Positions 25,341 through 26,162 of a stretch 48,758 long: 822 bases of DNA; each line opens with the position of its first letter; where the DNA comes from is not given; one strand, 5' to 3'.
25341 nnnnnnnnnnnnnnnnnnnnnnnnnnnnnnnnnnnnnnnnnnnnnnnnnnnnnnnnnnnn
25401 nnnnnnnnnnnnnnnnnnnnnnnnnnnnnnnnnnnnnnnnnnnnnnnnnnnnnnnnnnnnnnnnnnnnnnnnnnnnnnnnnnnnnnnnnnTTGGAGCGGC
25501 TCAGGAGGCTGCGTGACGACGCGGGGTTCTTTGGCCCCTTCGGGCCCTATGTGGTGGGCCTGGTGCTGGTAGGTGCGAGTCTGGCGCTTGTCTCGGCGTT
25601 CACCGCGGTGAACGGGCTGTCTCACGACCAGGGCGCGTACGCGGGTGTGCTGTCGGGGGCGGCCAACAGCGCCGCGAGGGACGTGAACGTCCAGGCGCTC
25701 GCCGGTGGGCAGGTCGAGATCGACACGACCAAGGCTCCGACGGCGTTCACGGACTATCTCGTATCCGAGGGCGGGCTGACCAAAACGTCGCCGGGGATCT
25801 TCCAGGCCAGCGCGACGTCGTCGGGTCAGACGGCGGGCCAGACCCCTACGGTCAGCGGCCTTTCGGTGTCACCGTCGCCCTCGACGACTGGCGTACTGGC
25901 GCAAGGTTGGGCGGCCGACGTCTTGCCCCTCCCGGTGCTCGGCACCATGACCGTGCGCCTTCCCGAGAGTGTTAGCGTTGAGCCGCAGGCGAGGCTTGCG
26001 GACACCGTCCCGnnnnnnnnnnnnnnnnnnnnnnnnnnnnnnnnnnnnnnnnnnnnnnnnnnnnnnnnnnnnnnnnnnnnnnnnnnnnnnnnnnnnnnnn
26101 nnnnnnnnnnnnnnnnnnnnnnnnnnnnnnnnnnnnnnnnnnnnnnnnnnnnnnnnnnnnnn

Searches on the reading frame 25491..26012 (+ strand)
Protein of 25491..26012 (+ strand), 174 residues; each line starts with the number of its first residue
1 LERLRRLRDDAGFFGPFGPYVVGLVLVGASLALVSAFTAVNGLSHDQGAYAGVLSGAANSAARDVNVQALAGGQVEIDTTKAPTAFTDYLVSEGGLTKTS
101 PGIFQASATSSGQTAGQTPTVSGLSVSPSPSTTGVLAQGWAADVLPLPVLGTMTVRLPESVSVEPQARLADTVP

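Call 6: search_protein_families(library=pfam, max_evalue=0.1, proteins=[window:25491-26012:+])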
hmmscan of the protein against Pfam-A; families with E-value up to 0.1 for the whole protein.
window:25491-26012:+ (174 aa): 0 families

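Call 9: search_protein_families(library=ncbifam, max_evalue=1, proteins=[window:25491-26012:+])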
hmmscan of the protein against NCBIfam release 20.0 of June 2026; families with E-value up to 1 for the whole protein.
window:25491-26012:+ (174 aa): 0 families

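Call 17: find_homologous_proteins(query=window:25491-26012:+, max_evalue=1)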
Query window:25491-26012:+ (174 aa): 4 proteins with E <= 1 among 1127 candidates.
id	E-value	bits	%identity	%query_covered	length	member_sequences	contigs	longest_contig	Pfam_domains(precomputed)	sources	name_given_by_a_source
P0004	5.6e-103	360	100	100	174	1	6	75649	-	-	-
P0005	4.4e-62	227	66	94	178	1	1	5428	-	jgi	jgi:hypothetical protein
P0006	1.4e-59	219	64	99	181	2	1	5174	-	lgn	-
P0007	1.1e-56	209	61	99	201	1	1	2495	-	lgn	-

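Call 19: find_encoding_contigs(protein=P0006, flank=10000)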
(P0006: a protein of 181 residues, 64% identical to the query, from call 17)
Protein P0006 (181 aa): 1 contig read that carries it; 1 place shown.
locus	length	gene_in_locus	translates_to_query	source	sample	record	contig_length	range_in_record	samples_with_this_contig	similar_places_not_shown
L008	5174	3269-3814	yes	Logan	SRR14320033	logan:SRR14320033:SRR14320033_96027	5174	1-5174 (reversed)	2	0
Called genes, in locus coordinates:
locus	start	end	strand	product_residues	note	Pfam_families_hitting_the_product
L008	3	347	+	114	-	?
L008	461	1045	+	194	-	PF04191:PEMT, PF04140:ICMT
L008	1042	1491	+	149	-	PF01478:Peptidase_A24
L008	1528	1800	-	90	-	-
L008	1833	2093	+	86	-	-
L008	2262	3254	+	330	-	-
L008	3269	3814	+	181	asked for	-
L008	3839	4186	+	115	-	PF05685:Uma2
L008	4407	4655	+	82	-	-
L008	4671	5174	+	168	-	?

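Call 20: find_encoding_contigs(protein=P0007, flank=10000)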
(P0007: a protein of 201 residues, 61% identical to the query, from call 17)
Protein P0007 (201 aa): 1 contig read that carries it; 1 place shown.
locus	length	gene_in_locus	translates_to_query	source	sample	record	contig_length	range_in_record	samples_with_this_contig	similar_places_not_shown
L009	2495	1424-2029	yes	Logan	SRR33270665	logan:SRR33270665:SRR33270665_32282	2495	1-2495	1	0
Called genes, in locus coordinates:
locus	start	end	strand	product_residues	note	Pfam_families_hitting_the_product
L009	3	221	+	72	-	?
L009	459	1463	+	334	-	-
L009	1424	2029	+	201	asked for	-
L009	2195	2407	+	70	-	-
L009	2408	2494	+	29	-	?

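Call 27: find_related_loci(query=A1, collection=genome_contigs, flank=10000)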
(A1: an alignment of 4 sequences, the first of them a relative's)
Query A1 (174 aa) in genome_contigs; peptide patterns used: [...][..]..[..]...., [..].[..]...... (x = any residue, [..] = any of these).
59 stretches matched a pattern, but none encodes a relative of the query by tblastn (E <= 1e-3).

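Call 32: search_protein_representatives(alignment_id=A1)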
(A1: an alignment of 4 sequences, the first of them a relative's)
Query: 4 sequences, 174 profile positions. Proteins with E-value up to 0.001 (for the whole library): 8; up to 1e-10: 8; up to 1e-30: 2. The best 8 are listed.
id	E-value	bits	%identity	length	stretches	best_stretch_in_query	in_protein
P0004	2.9e-92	323.1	-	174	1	1-174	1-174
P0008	8.5e-41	155.5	-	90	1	85-174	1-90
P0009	2.2e-29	118.3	-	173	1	7-171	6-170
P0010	1.4e-26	109.2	-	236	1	7-171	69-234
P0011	4.7e-24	101.0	-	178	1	6-173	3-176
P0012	5.3e-22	94.3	-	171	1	2-170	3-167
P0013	1.4e-20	89.7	-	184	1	4-168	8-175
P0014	4.5e-11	58.7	-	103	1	53-100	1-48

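Call 36: find_encoding_contigs(protein=P0009, flank=10000)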
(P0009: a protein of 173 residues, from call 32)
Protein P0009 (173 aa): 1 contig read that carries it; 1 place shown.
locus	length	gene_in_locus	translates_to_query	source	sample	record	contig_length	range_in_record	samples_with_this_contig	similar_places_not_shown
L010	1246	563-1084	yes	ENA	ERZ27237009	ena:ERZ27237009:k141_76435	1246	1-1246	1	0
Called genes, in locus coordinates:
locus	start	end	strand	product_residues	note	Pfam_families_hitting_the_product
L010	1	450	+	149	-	?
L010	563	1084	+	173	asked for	-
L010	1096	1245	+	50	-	?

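Call 38: find_encoding_contigs(protein=P0010, flank=10000)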
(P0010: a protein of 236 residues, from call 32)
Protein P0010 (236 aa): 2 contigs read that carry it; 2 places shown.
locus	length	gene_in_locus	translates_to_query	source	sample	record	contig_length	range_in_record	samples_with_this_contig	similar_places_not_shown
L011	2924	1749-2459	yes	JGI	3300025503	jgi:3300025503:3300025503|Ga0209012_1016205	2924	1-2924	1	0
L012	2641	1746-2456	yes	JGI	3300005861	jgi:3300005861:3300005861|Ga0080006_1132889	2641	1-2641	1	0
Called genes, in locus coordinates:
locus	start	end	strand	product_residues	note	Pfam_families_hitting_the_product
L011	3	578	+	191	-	?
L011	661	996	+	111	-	-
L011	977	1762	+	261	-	-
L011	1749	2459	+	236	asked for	-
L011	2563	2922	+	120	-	?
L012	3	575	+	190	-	?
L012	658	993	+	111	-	-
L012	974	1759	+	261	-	-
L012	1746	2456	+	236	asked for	-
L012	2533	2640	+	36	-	?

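Call 39: find_encoding_contigs(protein=P0011, flank=10000)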
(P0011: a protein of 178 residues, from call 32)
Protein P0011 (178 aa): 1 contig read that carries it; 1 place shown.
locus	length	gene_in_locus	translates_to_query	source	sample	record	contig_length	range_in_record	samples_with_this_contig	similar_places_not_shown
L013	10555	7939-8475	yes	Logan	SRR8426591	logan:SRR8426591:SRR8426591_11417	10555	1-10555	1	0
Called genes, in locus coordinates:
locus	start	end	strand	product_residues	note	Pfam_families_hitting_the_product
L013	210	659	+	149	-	PF22091:DUF6941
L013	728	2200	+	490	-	PF13614:AAA_31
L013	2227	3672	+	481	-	PF00437:T2SSE (weak)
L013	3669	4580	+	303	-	-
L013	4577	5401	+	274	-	-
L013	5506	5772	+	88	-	-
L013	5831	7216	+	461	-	-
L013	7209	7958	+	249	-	-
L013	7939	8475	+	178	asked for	-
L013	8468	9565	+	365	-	PF00535:Glycos_transf_2, PF04138:GtrA_DPMS_TM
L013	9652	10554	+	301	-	?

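Call 40: find_encoding_contigs(protein=P0012, flank=10000)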
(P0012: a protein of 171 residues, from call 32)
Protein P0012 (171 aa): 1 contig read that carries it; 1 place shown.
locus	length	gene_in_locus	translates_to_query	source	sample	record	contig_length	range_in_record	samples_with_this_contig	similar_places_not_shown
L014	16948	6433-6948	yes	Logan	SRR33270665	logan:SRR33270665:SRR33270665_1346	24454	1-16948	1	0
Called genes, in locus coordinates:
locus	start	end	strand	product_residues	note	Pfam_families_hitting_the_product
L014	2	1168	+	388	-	?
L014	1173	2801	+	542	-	PF00437:T2SSE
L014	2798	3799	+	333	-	-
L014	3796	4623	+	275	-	-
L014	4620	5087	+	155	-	PF01478:Peptidase_A24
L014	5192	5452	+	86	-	-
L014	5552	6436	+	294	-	-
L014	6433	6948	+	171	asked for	-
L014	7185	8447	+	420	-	PF04471:Mrr_cat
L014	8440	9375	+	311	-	PF01555:N6_N4_Mtase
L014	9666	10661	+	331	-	-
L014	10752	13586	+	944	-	-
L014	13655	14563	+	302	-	PF08401:ArdcN, PF06114:Peptidase_M78 (faint)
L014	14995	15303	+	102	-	-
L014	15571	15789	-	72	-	-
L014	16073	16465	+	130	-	-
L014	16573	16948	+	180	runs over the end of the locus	-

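Call 41: find_encoding_contigs(protein=P0013, flank=10000)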
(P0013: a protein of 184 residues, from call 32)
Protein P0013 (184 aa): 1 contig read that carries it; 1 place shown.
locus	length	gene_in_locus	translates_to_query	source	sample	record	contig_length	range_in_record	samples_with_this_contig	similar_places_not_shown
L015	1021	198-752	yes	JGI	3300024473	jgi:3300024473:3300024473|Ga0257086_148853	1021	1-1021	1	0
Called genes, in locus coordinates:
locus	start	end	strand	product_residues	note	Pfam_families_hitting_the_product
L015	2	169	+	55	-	?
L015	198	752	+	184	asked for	-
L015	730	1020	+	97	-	?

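Call 60: search_protein_families(library=pfam, max_evalue=1, proteins=[L013:5527-5769:+, L014:5192-5449:+])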
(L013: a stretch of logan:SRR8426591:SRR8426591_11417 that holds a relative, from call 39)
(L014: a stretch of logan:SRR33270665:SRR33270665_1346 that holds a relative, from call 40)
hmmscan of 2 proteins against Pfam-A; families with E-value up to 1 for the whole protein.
L013:5527-5769:+ (81 aa): 0 families

L014:5192-5449:+ (86 aa): 0 families

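Call 65: predict_structure(alignment_id=A2)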
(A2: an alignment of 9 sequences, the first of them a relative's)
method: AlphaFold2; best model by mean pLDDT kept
length: 174 residues; sequences in the alignment: 9
mean_pLDDT: 46.7   pTM: 0.22
mean pLDDT of the five models: 46.7, 41.8, 40.6, 40.2, 39.2
residues with pLDDT >= 90: 0; 70-90: 14; 50-70: 34; < 50: 126
segments of 3 or more residues with pLDDT < 50: 42-79, 81-83, 86-143, 145-148, 153-161, 163-174
pLDDT, mean of each block of 10 residues (from residue 1): 52 59 74 66 43 42 39 40 45 42 42 33 37 45 46 48 44 38
secondary structure, 60 per line:
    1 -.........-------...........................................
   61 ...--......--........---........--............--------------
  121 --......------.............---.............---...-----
elements in order: H2-10 H18-63 E66-71 E74-78 E85-92 E95-106 E123-128 E135-147 E151-163 E167-169

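Call 78: search_solved_structures(query=A2, max_evalue=10)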
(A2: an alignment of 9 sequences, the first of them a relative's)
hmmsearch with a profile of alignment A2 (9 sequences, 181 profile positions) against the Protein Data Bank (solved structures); distinct sequences matched with E-value up to 10: 8.
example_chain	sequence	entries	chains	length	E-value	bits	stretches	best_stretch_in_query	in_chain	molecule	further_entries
1hkv_A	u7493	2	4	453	0.13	14.8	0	123-158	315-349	DIAMINOPIMELATE DECARBOXYLASE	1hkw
2o0t_A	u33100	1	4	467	0.14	14.7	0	123-158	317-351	Diaminopimelate decarboxylase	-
1ybd_A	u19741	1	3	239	0.53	12.8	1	9-86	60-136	Uridylate kinase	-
7pzy_7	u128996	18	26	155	1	11.9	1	59-92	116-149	Ribosomal 60S subunit protein L24A | 60S ribosomal protein L24-A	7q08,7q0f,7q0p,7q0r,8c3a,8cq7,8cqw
6czj_A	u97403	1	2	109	1.5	11.4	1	102-172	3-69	b10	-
2exr_A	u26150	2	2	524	2.1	10.9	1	60-97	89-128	Cytokinin dehydrogenase 7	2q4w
6bp2_H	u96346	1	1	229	3.5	10.2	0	100-142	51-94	MR191 Fab Heavy Chain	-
9x3j_I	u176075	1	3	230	3.7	10.1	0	100-142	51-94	MR191 Fab Heavy Chain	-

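Call 85: search_protein_families(library=pfam, alignment_id=A2, max_evalue=10)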
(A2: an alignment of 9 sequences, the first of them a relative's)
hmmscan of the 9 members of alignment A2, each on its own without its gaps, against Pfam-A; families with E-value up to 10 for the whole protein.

A. member 1, P0004 (174 aa): 0 families

B. families by the number of members that match (of 9 scanned): 2 families
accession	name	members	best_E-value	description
PF13314.11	DUF4083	1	0.32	Domain of unknown function (DUF4083)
PF13400.11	Tad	1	6.9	Putative Flp pilus-assembly TadE/G-like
